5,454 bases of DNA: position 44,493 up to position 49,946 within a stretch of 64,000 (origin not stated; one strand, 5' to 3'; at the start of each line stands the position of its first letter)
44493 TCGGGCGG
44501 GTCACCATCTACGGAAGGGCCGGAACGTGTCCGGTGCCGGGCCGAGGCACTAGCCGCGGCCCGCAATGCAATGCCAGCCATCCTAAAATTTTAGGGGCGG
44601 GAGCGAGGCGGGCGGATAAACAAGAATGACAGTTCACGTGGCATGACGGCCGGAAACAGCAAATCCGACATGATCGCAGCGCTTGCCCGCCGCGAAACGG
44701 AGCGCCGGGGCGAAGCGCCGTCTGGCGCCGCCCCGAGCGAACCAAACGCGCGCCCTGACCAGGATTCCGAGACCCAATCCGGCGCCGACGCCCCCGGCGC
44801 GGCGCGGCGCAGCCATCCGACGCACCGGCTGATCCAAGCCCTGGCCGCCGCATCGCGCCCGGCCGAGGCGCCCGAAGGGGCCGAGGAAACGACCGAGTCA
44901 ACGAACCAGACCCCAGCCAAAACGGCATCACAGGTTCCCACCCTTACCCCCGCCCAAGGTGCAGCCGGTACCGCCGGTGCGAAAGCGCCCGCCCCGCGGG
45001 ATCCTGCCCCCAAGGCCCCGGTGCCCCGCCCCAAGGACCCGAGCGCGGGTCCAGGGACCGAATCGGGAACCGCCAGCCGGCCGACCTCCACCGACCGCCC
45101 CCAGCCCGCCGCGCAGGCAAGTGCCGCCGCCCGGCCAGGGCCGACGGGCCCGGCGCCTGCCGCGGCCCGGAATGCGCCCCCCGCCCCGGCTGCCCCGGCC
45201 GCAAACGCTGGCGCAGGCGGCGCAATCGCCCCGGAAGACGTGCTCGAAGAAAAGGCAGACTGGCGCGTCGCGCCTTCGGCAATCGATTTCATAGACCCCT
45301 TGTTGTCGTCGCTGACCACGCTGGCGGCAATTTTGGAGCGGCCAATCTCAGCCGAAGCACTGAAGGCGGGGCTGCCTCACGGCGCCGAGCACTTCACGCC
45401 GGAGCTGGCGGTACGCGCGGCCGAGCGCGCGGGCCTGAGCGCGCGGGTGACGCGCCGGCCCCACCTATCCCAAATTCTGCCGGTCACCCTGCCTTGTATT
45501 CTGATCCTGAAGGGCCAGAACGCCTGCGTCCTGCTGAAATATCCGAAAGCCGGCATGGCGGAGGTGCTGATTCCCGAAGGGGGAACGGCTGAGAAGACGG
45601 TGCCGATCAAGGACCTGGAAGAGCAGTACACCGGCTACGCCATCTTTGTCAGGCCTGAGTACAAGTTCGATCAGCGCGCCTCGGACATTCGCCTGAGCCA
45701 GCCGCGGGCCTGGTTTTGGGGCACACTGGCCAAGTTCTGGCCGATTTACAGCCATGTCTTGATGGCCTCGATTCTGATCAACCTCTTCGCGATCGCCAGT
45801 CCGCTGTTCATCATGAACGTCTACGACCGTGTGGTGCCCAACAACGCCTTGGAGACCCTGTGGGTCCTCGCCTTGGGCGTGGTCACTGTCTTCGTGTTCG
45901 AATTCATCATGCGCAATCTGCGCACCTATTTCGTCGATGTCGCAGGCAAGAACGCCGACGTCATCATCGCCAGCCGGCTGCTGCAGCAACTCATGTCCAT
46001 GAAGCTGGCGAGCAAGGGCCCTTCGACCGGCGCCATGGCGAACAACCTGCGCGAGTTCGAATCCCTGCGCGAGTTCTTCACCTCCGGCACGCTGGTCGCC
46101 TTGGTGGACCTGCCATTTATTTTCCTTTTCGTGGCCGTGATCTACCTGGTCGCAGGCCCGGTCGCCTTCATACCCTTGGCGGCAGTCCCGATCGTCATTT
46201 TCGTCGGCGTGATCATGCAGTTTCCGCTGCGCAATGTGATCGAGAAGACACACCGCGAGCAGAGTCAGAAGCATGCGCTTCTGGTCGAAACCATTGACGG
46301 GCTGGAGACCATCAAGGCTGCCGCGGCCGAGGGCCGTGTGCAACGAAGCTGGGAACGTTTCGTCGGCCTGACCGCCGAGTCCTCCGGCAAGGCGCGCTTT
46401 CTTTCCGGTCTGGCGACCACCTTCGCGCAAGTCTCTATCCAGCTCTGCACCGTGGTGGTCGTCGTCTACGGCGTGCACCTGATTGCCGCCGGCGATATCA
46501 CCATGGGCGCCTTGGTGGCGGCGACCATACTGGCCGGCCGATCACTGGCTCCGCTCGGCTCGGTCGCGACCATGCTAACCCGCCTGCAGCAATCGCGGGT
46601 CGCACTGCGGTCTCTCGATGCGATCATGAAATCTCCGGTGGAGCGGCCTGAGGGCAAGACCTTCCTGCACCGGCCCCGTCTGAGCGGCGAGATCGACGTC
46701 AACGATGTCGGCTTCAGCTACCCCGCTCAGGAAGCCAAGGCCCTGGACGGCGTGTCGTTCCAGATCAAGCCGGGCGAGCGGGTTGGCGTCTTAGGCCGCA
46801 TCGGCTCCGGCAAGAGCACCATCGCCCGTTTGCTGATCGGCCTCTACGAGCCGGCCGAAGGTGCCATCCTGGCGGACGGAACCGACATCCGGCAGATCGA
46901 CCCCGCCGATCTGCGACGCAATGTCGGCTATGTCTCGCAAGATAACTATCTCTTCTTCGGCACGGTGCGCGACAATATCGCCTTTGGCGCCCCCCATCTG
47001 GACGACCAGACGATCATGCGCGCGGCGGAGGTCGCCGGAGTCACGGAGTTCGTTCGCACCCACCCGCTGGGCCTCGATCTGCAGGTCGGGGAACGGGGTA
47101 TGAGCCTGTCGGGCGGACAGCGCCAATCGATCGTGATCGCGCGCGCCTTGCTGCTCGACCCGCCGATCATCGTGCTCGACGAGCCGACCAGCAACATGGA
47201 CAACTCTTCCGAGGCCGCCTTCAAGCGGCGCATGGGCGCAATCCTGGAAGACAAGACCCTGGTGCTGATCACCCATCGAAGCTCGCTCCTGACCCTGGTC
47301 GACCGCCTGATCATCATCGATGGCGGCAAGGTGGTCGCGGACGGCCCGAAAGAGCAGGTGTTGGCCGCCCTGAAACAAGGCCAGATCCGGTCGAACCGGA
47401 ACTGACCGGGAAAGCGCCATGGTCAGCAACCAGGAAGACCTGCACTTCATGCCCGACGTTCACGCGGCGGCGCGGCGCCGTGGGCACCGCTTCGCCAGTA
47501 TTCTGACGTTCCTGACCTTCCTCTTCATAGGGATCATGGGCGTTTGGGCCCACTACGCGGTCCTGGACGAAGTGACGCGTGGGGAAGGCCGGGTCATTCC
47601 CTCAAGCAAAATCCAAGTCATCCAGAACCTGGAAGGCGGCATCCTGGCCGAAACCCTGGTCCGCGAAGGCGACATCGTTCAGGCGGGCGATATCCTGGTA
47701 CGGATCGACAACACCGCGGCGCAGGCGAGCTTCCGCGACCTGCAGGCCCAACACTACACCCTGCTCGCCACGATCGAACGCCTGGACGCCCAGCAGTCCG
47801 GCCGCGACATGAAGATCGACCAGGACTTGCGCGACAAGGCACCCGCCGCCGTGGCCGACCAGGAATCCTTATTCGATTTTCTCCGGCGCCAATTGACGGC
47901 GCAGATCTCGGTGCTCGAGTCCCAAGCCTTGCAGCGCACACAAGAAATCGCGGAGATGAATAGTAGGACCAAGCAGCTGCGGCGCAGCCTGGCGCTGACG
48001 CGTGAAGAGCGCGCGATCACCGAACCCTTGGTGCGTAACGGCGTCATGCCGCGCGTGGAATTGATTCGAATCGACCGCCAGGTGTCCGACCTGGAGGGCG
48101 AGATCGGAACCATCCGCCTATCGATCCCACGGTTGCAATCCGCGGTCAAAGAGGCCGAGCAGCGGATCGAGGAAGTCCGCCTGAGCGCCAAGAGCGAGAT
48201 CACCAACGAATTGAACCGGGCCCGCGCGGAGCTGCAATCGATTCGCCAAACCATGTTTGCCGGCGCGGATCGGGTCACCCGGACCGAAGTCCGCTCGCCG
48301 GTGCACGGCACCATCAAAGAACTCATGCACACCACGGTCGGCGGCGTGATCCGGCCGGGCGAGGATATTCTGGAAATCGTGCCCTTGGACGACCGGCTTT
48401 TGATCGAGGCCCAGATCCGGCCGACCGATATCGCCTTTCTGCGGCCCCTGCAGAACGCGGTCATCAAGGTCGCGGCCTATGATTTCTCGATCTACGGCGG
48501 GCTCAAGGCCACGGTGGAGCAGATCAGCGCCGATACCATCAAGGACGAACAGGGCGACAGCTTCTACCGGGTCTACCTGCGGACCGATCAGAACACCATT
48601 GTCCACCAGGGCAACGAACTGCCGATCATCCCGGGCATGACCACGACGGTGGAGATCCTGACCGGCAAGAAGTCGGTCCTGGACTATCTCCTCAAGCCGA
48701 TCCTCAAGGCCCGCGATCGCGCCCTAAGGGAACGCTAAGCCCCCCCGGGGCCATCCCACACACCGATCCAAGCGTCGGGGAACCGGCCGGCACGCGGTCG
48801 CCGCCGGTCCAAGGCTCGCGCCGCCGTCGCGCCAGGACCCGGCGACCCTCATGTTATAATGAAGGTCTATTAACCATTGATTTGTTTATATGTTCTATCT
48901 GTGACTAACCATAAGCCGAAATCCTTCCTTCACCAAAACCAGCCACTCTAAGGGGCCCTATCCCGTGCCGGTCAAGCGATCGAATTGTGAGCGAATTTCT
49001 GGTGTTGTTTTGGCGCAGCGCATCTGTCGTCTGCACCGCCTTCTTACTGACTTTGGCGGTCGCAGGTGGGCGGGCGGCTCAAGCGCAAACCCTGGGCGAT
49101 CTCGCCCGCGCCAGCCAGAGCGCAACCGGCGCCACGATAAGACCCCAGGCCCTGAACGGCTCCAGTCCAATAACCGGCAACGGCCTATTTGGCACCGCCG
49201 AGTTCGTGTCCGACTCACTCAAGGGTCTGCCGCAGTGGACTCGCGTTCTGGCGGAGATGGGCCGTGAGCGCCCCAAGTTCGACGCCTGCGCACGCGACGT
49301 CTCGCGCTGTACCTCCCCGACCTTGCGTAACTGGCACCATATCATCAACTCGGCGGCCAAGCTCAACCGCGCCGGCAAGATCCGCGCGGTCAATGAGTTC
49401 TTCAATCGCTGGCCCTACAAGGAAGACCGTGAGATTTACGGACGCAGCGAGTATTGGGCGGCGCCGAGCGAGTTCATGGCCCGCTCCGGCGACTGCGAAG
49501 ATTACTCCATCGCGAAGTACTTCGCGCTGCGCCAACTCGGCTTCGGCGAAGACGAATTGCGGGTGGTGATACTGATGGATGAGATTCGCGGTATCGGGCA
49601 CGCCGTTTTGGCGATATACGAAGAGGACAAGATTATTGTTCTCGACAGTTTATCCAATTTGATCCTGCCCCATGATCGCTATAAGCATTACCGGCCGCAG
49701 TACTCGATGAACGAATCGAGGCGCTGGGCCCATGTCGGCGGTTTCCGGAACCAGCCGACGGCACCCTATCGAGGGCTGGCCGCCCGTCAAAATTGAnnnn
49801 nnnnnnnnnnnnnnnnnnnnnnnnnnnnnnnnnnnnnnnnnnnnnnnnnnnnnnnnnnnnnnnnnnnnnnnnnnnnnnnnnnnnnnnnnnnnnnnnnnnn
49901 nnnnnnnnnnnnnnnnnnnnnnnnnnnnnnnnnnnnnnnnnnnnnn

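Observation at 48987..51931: LapG-type protease paired with a transmembrane degenerate HD-GYP protein instead of a LapD GGDEF-EAL receptor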

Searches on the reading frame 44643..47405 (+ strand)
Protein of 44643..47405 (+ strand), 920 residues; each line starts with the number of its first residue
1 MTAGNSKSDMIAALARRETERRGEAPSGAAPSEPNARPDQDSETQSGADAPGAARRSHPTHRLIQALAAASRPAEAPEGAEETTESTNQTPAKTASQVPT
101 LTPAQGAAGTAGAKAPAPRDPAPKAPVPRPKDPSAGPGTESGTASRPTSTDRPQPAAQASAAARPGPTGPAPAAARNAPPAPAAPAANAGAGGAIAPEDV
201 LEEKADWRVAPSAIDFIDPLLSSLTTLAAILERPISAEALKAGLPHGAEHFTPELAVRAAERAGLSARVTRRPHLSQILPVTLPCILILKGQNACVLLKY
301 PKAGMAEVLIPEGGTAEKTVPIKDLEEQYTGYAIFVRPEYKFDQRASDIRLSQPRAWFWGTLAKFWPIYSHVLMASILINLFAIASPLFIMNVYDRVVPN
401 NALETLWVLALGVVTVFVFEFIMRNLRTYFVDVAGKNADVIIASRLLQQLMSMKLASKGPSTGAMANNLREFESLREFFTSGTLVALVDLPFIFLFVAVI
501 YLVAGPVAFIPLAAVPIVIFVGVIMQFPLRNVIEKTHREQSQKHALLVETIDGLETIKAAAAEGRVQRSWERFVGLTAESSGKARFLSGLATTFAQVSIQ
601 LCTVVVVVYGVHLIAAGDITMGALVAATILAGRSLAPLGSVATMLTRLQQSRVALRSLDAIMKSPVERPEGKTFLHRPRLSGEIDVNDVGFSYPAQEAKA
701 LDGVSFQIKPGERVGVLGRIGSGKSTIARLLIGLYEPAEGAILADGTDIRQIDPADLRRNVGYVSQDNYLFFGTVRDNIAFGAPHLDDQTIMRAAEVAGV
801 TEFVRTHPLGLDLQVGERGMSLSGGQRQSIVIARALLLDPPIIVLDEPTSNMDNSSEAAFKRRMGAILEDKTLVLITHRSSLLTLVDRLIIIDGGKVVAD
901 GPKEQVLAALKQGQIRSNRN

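Call 6: search_protein_families(library=pfam, proteins=[window:44643-47405:+], max_evalue=0.01)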
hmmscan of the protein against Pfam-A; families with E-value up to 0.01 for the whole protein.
window:44643-47405:+ (920 aa): 3 families
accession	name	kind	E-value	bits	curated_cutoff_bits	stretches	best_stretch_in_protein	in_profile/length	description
PF00005.33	ABC_tran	-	1.8e-31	110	25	1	701-850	1-137/137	ABC transporter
PF00664.28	ABC_membrane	-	3e-22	80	28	1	373-630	5-266/274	ABC transporter transmembrane region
PF03412.21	Peptidase_C39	-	0.00073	19.8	22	1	221-339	15-131/133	Peptidase C39 family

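Call 8: search_protein_families(library=ncbifam, proteins=[window:44643-47405:+], max_evalue=0.001)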
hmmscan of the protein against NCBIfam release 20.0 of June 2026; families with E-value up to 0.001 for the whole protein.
window:44643-47405:+ (920 aa): 185 families (the best 25 are shown)
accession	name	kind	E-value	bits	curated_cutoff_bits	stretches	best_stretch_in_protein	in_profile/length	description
TIGR03375.1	type_I_sec_LssB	subfamily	1.5e-296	985.3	693.1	1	218-914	1-696/696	type I secretion system permease/ATPase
TIGR01846.1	type_I_sec_HlyB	subfamily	1.8e-142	476.1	725.55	1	221-909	2-681/694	type I secretion system permease/ATPase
TIGR01842.1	type_I_sec_PrtD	subfamily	2.1e-111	373.1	510.15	1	370-910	9-544/544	type I secretion system permease/ATPase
TIGR03796.1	NHLM_micro_ABC1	equivalog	3.6e-94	316.4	853.3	1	257-908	51-700/710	NHLP family bacteriocin export ABC transporter peptidase/permease/ATPase subunit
TIGR02203.1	MsbA_lipidA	equivalog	7e-90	302.1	602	1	365-909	9-558/572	lipid A export permease/ATP-binding protein MsbA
TIGR01193.1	bacteriocin_ABC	subfamily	7.9e-84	282.5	523.85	1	322-908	114-697/708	peptide cleavage/export ABC transporter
NF052233.1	CphA_assoc_ABC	equivalog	1.5e-83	281.4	880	1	352-908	165-731/766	cyanophycin metabolism-associated ABC transporter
TIGR02204.1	MsbA_rel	hypoth_equivalog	3.2e-83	280.3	780.4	1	372-909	23-564/576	ABC transporter, permease/ATP-binding protein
TIGR03797.1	NHLM_micro_ABC2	equivalog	2.2e-80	271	709.4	1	371-908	140-673/686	NHLP bacteriocin export ABC transporter permease/ATPase subunit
TIGR00958.1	3a01208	subfamily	6.9e-76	256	874.6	1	366-906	160-700/711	antigen peptide transporter 2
TIGR02857.1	CydD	equivalog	6.8e-74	249.7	435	1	373-890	9-527/529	thiol reductant ABC exporter subunit CydD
NF010178.0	PRK13657.1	equivalog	7e-72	242.7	733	1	371-906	23-556/588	glucan ABC transporter ATP-binding protein/ permease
NF045513.1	HepA_fam_ABC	equivalog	1e-70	238.9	725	1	402-908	90-597/610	heterocyst formation ABC transporter subunit HepA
NF008381.0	PRK11176.1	equivalog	1.6e-67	228.3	867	1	392-908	50-567/582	lipid A ABC transporter ATP-binding protein/permease MsbA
TIGR02868.1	CydC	equivalog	2.1e-63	214.8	329.05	1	485-879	136-529/530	thiol reductant ABC exporter subunit CydC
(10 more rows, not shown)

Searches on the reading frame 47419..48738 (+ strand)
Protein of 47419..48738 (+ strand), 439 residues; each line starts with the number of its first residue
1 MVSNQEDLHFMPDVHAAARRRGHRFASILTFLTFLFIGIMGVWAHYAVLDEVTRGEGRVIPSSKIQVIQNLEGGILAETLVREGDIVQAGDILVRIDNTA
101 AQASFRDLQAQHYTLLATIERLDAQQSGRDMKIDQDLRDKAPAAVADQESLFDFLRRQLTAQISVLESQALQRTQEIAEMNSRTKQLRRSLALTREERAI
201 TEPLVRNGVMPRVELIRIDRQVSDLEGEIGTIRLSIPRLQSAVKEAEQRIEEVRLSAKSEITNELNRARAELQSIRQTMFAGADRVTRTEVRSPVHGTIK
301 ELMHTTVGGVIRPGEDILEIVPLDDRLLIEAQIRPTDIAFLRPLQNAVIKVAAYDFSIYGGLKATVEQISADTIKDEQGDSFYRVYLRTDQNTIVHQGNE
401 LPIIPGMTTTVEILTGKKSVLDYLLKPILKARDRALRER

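Call 6: search_protein_families(library=pfam, proteins=[window:47419-48738:+], max_evalue=0.01)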
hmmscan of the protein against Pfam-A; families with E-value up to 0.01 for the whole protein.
window:47419-48738:+ (439 aa): 4 families
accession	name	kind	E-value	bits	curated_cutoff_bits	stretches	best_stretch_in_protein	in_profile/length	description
PF13437.12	HlyD_3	-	8.3e-19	68.7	22.2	1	291-406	2-106/106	HlyD family secretion protein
PF16576.10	HlyD_D23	-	1.2e-06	28.4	30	1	264-358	78-176/214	Barrel-sandwich domain of CusB or HlyD membrane-fusion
PF13533.13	Biotin_lipoyl_2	-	3.9e-05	23.8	29.8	1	69-97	7-32/32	Biotin-lipoyl like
PF00364.28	Biotin_lipoyl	-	0.0019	18.5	22.1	0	68-96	45-73/73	Biotin-requiring enzyme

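Call 8: search_protein_families(library=ncbifam, proteins=[window:47419-48738:+], max_evalue=0.001)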
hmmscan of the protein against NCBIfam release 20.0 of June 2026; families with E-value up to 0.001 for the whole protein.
window:47419-48738:+ (439 aa): 9 families
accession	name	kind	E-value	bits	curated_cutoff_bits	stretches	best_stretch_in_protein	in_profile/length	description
TIGR01843.1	type_I_hlyD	subfamily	1.6e-121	406.2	208.65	1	24-439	2-422/422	HlyD family type I secretion periplasmic adaptor subunit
TIGR00998.1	8a0101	subfamily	1.5e-21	76.7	390.8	1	28-361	4-276/334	EmrA/EmrK family multidrug efflux transporter periplasmic adaptor subunit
TIGR01000.1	bacteriocin_acc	subfamily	4.3e-16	58.8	258.85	2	20-189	15-176/457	bacteriocin secretion accessory protein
TIGR03794.1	NHLM_micro_HlyD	equivalog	7.8e-13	48.1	156.2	1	40-324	33-287/421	NHLP bacteriocin system secretion protein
TIGR01730.1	RND_mfp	subfamily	7.8e-13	48.1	94.9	2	68-123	29-84/322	efflux RND transporter periplasmic adaptor subunit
NF011715.0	PRK15136.1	equivalog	9.5e-12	44.2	563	1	21-179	17-168/390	multidrug efflux MFS transporter periplasmic adaptor subunit EmrA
NF007785.0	PRK10476.1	equivalog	5.4e-06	25.5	376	0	242-353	160-271/347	multidrug transporter subunit MdtN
NF002939.0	PRK03598.1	equivalog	3.3e-05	23.2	393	1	73-197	52-179/332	secretion protein HlyD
TIGR00999.1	8a0102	subfamily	0.00015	21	319.3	0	262-353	71-155/271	CzcB/NccB family metal efflux transporter periplasmic adaptor subunit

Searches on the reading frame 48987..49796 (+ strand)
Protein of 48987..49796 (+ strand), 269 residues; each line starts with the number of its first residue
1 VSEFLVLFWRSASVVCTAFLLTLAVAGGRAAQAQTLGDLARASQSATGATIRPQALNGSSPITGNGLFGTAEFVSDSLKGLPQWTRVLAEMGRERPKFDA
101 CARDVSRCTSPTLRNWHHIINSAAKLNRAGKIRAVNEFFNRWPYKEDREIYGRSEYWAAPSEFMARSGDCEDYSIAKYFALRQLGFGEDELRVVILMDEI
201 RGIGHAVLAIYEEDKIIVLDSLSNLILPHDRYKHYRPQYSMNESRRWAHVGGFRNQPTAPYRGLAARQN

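Call 6: search_protein_families(library=pfam, proteins=[window:48987-49796:+], max_evalue=0.01)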
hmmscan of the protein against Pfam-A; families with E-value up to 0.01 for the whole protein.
window:48987-49796:+ (269 aa): 2 families
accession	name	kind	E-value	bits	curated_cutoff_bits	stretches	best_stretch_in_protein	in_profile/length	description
PF06035.17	Peptidase_C93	-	1.8e-16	60.8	27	1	101-251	15-158/162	Bacterial transglutaminase-like cysteine proteinase BTLCP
PF04473.18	DUF553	-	0.0016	18.4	20.5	1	129-230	16-122/140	Transglutaminase-like domain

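Call 8: search_protein_families(library=ncbifam, proteins=[window:48987-49796:+], max_evalue=0.001)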
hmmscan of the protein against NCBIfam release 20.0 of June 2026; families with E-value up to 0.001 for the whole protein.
window:48987-49796:+ (269 aa): 1 family
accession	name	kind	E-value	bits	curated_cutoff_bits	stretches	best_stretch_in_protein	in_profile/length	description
NF045674.1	CystProtLapG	equivalog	5.8e-28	97.6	320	1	113-247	48-186/221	cysteine protease LapG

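Call 33: search_solved_structures(query=window:48987-49796:+, max_evalue=0.001, show_alignments=2)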
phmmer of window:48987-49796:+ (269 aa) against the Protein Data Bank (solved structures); distinct sequences matched with E-value up to 0.001: 2.
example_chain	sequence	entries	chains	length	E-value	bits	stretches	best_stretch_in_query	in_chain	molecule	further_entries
4u65_E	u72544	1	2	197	4.8e-20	75.4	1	114-244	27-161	Putative cystine protease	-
4fgo_A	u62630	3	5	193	2.8e-19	72.9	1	106-248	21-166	Periplasmic protein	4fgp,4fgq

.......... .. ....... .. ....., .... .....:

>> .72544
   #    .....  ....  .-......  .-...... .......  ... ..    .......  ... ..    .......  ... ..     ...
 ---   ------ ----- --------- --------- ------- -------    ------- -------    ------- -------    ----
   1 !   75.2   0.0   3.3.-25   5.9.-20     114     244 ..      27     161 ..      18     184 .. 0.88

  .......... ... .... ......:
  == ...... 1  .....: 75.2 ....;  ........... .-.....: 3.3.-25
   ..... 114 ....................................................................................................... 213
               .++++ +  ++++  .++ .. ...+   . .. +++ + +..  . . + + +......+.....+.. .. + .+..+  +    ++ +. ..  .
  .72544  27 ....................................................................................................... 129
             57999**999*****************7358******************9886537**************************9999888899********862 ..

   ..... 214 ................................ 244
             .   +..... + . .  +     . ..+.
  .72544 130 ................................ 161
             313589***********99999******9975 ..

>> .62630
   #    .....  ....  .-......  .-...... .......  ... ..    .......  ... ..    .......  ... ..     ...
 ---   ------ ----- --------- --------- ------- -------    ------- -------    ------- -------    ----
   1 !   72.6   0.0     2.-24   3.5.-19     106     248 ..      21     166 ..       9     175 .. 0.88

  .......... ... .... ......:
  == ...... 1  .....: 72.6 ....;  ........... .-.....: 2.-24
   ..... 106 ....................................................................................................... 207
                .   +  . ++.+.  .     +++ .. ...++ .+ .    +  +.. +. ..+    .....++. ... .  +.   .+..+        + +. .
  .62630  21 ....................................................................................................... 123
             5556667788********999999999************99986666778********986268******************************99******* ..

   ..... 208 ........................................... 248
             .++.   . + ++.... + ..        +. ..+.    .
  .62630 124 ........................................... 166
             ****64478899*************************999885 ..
